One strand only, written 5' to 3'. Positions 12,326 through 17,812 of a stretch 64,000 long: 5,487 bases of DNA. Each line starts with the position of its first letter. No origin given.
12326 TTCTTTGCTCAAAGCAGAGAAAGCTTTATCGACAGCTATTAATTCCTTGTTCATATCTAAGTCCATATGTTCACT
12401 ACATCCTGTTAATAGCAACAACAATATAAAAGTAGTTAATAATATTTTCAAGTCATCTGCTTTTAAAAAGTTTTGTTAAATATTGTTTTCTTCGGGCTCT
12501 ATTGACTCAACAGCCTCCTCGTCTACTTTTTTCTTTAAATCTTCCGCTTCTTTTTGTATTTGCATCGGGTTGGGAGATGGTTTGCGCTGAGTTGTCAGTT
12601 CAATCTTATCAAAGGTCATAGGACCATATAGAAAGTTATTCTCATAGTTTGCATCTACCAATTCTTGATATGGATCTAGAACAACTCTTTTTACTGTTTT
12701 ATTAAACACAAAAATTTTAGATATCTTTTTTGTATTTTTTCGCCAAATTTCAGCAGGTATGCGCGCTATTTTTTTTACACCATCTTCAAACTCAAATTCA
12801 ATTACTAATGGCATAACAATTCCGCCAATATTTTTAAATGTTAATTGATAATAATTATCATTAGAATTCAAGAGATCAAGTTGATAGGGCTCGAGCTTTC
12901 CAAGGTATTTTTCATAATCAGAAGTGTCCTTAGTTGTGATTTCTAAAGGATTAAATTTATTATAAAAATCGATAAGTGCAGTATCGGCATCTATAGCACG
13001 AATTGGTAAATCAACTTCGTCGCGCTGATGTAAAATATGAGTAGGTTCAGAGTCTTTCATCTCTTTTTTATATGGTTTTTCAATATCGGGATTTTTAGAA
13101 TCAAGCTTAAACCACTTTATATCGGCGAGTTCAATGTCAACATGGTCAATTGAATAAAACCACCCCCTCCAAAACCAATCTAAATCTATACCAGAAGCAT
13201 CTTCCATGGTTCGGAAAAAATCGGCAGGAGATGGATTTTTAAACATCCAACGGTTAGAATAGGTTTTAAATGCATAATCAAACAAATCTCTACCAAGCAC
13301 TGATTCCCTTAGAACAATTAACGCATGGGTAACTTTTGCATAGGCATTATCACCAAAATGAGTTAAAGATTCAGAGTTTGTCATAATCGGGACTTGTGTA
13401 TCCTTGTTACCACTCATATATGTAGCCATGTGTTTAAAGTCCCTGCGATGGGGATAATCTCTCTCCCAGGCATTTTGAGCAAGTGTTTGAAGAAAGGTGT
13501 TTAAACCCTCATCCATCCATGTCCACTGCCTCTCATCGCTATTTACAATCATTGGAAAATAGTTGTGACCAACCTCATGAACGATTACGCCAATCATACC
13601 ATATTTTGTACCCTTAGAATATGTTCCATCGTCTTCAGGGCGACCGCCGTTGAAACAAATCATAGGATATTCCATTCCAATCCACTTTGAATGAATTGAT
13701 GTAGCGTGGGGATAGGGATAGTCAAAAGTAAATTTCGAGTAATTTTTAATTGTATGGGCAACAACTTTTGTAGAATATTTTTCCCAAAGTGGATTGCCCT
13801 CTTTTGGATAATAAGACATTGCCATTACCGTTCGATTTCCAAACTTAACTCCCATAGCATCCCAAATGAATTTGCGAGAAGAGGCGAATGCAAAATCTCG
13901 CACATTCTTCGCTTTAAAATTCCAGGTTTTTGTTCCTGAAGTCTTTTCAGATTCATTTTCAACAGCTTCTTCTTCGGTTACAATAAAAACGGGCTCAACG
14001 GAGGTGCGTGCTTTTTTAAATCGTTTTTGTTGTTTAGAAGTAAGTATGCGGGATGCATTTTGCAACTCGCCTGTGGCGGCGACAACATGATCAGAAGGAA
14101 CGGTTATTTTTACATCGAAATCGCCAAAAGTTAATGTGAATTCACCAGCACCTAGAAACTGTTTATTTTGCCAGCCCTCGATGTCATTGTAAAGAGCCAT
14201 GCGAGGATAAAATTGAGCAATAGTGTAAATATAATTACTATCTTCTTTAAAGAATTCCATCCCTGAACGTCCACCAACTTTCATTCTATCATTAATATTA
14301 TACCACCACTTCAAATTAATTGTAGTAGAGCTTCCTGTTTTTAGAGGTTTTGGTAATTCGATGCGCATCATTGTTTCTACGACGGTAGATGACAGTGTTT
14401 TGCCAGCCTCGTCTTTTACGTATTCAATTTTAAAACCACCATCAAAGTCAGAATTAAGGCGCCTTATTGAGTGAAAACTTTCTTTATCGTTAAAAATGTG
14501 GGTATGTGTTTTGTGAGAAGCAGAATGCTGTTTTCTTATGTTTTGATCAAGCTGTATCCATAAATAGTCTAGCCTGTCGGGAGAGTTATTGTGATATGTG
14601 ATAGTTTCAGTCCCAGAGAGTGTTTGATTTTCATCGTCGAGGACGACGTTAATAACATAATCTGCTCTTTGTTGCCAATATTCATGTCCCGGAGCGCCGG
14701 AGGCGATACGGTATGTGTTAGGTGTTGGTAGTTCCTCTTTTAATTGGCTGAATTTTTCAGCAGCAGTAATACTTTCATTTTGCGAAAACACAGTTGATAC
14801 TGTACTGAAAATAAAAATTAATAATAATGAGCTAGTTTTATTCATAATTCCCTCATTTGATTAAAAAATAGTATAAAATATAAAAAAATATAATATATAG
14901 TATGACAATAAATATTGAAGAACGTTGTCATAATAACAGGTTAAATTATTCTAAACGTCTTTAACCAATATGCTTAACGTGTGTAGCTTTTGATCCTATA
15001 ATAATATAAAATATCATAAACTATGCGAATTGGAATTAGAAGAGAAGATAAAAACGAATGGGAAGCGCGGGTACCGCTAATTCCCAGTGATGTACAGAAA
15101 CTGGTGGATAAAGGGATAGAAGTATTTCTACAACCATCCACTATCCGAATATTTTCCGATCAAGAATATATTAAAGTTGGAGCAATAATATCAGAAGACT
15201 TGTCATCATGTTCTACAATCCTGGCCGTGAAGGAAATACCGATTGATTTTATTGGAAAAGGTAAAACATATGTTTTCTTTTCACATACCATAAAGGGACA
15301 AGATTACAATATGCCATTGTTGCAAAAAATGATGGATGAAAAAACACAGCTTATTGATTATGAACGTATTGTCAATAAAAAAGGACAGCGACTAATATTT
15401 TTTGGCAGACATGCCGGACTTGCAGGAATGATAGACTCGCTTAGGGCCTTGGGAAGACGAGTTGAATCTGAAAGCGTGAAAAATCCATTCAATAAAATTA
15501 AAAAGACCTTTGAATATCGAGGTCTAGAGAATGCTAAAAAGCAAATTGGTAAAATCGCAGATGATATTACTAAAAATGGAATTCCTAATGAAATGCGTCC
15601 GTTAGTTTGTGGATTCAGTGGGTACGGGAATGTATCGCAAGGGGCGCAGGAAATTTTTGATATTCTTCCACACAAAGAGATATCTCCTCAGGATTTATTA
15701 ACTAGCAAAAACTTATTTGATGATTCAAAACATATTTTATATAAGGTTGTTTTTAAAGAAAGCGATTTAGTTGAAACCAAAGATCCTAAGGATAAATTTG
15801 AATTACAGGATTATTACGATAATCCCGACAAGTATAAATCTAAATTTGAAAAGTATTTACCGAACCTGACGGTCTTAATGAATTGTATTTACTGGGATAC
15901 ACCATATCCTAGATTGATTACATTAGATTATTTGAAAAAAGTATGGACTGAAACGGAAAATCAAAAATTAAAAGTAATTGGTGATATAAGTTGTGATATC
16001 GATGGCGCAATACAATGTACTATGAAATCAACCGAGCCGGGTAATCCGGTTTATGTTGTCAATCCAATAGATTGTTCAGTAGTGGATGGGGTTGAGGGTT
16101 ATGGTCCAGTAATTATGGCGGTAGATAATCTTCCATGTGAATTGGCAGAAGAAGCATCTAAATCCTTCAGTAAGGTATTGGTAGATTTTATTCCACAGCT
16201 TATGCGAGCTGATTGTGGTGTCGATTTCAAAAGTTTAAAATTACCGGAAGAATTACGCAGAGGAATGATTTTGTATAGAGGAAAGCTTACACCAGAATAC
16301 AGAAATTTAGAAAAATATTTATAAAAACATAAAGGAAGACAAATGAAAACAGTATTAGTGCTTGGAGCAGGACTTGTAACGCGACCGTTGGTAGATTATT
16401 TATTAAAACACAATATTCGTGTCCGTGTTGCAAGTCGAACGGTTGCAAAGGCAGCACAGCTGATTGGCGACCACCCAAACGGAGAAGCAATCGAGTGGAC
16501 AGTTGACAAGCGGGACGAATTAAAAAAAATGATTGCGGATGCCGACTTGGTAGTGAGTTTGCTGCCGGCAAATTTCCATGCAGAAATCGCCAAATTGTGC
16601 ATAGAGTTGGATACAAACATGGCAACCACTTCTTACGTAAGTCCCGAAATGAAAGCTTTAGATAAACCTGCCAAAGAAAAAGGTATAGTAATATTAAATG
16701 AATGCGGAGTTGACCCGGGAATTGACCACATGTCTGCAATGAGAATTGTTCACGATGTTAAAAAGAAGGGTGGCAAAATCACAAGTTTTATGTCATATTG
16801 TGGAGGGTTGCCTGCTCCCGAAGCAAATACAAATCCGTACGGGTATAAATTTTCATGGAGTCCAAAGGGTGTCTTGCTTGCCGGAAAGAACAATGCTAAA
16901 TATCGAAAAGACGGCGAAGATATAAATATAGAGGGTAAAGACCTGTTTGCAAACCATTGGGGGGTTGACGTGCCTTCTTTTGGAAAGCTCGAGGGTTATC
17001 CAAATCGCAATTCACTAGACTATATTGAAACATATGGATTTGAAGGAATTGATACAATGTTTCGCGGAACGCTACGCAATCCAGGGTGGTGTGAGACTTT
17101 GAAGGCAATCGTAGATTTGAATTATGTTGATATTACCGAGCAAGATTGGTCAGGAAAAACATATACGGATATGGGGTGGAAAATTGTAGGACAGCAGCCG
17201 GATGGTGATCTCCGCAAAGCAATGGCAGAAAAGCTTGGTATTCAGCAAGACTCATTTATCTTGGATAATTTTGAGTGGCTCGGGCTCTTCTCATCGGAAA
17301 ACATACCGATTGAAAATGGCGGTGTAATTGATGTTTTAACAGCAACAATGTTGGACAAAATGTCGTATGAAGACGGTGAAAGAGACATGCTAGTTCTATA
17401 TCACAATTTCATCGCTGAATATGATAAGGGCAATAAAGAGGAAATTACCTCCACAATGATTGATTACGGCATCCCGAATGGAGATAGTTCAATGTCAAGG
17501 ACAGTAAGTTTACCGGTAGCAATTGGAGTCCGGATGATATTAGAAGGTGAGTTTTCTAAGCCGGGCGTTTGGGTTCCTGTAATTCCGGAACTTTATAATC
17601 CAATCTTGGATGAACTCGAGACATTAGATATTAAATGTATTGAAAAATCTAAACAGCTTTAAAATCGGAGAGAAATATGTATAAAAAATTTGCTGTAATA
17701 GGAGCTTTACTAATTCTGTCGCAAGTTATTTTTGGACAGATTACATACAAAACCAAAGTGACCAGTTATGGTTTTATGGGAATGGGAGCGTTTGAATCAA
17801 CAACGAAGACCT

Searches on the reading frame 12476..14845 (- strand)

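Call 53: search_protein_families(library=pfam, proteins=[window:12476-14845:-], max_evalue=0.0001)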
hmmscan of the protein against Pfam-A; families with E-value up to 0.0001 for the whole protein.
window:12476-14845:- (789 aa): 1 family
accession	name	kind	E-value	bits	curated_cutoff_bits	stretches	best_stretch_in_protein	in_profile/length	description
PF01433.26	Peptidase_M1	-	1.4e-14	54.7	27.7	1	370-562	15-218/218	Peptidase family M1 domain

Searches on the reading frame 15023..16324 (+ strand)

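Call 53: search_protein_families(library=pfam, proteins=[window:15023-16324:+], max_evalue=0.0001)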
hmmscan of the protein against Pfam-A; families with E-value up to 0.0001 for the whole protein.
window:15023-16324:+ (433 aa): 2 families
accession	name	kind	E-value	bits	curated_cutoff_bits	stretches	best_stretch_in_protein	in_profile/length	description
PF05222.21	AlaDh_PNT_N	-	4.7e-26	92.1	30.4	1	4-134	1-136/136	Alanine dehydrogenase/PNT, N-terminal domain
PF01262.27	AlaDh_PNT_C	-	4e-06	26.9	23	1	315-423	121-212/214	Alanine dehydrogenase/PNT, C-terminal domain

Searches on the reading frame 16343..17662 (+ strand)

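Call 53: search_protein_families(library=pfam, proteins=[window:16343-17662:+], max_evalue=0.0001)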
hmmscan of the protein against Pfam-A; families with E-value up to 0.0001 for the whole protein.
window:16343-17662:+ (439 aa): 4 families
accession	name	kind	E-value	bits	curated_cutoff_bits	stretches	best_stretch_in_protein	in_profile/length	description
PF16653.10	Sacchrp_dh_C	-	1.1e-80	272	31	1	122-426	1-261/265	Saccharopine dehydrogenase C-terminal domain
PF03435.24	Sacchrp_dh_NADP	-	1.8e-23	83.7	25.1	1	4-118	1-129/129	Saccharopine dehydrogenase NADP binding domain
PF01488.26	Shikimate_DH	-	1.4e-07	32.1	24.3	1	2-72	13-81/138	Shikimate / quinate 5-dehydrogenase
PF13460.12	NAD_binding_10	-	4.3e-05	23.9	27.2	1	9-78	3-72/184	NAD(P)H-binding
